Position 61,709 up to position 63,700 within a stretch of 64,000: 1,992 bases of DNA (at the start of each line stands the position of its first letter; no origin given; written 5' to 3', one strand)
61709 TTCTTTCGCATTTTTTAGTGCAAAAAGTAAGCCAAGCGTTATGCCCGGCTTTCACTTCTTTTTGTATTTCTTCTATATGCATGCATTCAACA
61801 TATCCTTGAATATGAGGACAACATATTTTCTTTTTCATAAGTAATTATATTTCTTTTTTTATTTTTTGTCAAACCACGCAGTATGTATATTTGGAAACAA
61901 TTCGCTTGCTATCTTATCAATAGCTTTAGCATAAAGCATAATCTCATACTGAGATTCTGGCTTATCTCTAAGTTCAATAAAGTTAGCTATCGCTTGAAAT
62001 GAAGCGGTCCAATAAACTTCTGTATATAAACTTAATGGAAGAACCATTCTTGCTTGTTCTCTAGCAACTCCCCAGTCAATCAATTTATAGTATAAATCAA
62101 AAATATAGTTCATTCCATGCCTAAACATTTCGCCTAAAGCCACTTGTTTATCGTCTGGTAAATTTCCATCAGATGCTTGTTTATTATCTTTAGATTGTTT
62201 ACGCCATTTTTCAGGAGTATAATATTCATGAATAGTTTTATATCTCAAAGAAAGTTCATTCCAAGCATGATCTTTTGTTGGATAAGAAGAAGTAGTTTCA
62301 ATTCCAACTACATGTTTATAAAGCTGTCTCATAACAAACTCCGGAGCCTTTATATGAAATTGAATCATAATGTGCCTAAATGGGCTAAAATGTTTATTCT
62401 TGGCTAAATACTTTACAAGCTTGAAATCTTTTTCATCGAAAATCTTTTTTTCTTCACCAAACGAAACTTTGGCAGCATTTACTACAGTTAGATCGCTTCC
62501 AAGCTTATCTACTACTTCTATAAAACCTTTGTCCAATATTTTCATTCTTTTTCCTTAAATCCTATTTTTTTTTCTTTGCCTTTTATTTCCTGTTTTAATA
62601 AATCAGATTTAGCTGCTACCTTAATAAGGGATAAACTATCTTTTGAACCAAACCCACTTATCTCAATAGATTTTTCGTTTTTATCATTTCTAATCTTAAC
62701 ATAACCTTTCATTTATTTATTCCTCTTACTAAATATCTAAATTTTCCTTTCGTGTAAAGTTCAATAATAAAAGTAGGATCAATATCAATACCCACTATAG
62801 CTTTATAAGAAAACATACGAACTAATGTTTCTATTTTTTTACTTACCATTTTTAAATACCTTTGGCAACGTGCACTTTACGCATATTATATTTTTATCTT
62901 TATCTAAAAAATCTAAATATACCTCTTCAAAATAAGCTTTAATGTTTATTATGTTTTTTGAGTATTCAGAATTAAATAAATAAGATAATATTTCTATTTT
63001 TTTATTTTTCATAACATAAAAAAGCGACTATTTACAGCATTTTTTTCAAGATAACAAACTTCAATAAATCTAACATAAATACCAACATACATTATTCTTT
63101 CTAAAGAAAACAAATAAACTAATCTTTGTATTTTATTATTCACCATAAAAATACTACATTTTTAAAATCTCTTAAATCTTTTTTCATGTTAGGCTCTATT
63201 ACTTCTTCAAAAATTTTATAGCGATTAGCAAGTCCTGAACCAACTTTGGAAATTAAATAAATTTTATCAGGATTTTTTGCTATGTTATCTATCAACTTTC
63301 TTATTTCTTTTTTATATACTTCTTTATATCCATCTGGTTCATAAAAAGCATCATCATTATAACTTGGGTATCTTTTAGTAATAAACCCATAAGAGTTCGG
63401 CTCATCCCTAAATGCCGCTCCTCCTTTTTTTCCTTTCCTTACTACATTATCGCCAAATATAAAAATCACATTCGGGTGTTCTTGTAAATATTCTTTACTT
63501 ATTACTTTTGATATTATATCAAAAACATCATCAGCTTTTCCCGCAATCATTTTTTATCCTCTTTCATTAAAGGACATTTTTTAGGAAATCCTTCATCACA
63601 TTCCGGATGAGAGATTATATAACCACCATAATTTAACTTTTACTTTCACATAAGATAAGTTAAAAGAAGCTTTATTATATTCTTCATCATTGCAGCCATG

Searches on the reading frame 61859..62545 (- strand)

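Call 66: search_protein_families(library=pfam, proteins=[window:61859-62545:-], max_evalue=0.01)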
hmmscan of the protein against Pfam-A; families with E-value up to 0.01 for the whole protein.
window:61859-62545:- (228 aa): 1 family
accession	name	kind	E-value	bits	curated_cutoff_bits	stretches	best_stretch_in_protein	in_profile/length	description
PF02511.20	Thy1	-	1.1e-39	136.6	24.8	1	11-219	2-191/191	Thymidylate synthase complementing protein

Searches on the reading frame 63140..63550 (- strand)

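Call 66: search_protein_families(library=pfam, proteins=[window:63140-63550:-], max_evalue=0.01)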
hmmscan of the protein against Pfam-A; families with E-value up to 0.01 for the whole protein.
window:63140-63550:- (136 aa): 1 family
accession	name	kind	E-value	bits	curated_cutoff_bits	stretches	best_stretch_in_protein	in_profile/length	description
PF25176.1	DUF7831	-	1e-19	70.9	27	1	14-108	4-102/118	Family of unknown function (DUF7831)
